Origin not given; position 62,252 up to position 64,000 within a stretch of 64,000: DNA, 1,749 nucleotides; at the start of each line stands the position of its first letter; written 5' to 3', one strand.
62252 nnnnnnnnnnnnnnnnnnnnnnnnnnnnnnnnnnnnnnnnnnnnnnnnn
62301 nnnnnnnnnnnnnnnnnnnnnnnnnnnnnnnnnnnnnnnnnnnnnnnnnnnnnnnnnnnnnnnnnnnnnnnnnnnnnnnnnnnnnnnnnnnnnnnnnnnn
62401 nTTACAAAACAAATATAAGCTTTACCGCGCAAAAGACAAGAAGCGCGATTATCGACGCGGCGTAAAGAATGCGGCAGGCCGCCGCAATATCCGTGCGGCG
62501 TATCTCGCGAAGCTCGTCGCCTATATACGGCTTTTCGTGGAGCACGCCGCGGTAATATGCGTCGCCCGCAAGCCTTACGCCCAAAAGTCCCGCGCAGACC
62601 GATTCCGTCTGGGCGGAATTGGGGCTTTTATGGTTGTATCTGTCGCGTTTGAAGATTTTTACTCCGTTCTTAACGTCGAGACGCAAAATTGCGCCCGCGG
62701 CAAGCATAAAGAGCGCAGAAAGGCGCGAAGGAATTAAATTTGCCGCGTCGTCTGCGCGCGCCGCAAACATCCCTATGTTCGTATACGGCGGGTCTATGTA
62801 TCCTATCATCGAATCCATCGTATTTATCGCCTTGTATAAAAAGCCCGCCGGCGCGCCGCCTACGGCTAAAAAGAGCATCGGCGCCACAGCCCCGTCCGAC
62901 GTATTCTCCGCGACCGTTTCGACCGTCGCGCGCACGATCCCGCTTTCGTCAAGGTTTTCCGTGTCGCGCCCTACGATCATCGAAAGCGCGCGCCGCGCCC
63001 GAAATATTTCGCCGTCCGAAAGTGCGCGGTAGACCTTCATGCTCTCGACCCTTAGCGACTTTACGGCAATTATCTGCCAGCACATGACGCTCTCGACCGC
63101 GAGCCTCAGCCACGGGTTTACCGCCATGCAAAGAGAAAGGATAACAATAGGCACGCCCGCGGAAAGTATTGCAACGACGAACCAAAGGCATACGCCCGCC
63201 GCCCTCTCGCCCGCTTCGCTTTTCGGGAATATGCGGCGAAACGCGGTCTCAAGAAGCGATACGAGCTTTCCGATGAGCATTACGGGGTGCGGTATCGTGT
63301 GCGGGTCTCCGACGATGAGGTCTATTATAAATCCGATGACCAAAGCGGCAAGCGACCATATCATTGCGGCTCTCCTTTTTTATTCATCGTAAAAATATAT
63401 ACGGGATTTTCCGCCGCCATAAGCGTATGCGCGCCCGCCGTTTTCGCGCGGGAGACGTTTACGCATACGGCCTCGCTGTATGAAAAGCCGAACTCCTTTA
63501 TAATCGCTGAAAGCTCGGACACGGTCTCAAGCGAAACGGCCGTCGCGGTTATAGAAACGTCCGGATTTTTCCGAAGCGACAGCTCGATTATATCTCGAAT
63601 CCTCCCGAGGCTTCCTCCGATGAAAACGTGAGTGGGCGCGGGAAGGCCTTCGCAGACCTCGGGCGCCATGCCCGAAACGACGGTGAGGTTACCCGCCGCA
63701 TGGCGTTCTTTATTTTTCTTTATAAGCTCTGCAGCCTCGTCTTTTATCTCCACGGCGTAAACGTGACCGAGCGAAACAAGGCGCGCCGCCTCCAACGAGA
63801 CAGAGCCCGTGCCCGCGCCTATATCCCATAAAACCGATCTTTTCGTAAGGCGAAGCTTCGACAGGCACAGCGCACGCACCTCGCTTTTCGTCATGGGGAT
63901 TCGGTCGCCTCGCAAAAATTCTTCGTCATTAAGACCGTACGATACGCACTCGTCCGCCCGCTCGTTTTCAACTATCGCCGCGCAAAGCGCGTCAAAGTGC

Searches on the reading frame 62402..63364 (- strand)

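Call 25: search_protein_families(library=pfam, proteins=[window:62402-63364:-], max_evalue=0.01)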
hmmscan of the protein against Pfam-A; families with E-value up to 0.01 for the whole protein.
window:62402-63364:- (320 aa): 1 family
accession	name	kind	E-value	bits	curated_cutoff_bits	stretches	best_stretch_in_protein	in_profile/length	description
PF03186.18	CobD_Cbib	-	6.8e-103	344.3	34.4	1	8-299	1-281/282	CobD/Cbib protein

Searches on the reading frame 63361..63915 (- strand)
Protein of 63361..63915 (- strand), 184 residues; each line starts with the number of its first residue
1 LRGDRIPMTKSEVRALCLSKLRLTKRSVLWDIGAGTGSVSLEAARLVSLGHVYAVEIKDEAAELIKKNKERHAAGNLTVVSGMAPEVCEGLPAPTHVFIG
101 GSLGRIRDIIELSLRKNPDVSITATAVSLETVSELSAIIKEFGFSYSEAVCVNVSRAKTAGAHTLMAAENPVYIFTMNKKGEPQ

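Call 24: search_protein_families(library=pfam, proteins=[window:63361-63915:-], max_evalue=0.01)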
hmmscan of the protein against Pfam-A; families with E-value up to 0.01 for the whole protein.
window:63361-63915:- (184 aa): 11 families
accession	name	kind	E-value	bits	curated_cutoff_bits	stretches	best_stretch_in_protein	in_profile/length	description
PF13847.12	Methyltransf_31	-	8.4e-06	26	27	1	26-81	4-60/145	Methyltransferase domain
PF13649.12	Methyltransf_25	-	2.5e-05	25.3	27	1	31-84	3-55/97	Methyltransferase domain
PF08123.19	DOT1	-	4.1e-05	23.7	23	1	17-71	34-88/205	Histone methylation protein DOT1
PF05175.20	MTS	-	0.00025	21.2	23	1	16-80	22-86/170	Methyltransferase small domain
PF08704.16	GCD14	-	0.00033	20.8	26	1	15-80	30-96/247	tRNA methyltransferase complex GCD14 subunit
PF08241.18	Methyltransf_11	-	0.00085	20.3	21.2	1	31-78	2-45/95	Methyltransferase domain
PF03602.21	Cons_hypoth95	-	0.0021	18.2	24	1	25-78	41-94/182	Conserved hypothetical protein 95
PF02475.24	TRM5-TYW2_MTfase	-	0.0033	17.8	28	1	27-74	38-85/164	TRM5/TYW2 methyltransferase domain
PF06325.19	PrmA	-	0.0073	16.3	22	1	18-75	155-210/296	Ribosomal protein L11 methyltransferase (PrmA)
PF01135.25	PCMT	-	0.0079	16.4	20.3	0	12-82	60-131/210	Protein-L-isoaspartate(D-aspartate) O-methyltransferase (PCMT)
PF08242.18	Methyltransf_12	-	0.0095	17.1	30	0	31-84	2-55/98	Methyltransferase domain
